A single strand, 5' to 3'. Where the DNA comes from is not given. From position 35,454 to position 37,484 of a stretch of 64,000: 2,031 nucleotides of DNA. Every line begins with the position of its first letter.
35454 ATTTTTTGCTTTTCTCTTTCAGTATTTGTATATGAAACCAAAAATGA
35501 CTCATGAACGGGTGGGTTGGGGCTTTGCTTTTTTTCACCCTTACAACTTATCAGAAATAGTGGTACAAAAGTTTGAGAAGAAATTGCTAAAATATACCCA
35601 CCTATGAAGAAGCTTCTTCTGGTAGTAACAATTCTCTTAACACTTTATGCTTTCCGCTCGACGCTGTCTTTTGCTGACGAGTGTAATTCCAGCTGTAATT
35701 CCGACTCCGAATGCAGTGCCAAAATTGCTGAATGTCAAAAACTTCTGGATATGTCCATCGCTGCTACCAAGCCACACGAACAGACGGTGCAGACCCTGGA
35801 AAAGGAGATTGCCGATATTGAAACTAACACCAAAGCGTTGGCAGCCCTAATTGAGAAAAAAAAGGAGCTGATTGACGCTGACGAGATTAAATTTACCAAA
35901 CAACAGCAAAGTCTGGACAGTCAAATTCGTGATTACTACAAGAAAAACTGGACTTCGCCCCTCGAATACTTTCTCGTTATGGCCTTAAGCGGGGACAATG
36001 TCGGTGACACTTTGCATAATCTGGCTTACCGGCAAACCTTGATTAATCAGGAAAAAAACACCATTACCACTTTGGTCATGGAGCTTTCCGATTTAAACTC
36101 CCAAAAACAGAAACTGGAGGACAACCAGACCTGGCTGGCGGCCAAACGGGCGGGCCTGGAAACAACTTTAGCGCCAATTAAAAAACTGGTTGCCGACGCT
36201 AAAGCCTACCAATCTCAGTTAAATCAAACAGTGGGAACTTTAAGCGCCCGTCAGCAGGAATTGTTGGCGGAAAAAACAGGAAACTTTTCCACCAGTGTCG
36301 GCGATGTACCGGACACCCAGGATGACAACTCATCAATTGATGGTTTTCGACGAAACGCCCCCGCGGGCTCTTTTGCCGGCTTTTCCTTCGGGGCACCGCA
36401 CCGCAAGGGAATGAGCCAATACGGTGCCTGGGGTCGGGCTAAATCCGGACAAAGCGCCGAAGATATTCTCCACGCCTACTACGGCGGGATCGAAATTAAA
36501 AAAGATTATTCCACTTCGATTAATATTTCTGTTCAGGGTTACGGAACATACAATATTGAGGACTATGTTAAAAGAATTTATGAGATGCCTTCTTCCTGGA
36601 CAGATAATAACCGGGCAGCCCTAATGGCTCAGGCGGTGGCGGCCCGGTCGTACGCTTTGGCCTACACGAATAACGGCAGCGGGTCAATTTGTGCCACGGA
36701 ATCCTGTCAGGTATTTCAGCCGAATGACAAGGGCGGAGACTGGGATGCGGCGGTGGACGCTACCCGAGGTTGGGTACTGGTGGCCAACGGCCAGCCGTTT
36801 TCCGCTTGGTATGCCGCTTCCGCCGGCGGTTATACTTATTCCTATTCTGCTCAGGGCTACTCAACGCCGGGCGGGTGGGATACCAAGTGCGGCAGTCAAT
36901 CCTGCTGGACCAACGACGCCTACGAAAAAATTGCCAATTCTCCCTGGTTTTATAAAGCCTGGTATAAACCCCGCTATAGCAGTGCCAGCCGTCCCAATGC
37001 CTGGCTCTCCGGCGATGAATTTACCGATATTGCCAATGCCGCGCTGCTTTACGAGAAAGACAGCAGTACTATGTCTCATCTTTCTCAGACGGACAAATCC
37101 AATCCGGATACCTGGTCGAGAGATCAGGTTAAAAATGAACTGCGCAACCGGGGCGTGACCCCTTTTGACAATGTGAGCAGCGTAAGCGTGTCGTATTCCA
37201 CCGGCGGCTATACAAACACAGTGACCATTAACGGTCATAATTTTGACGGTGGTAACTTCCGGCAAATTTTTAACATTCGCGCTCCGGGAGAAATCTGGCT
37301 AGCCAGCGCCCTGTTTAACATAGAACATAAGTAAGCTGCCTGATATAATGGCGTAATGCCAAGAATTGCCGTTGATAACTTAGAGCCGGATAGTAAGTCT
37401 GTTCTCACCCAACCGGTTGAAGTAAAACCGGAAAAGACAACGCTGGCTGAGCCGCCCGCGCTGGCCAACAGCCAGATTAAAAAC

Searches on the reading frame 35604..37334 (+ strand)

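Call 33: search_protein_families(library=pfam, proteins=[window:35604-37334:+], max_evalue=0.00001)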
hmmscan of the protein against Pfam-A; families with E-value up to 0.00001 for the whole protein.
window:35604-37334:+ (576 aa): 1 family
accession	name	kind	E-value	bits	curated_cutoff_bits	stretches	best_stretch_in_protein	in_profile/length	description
PF08486.15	SpoIID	-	2.7e-13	50.8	23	1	315-393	10-96/97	Stage II sporulation protein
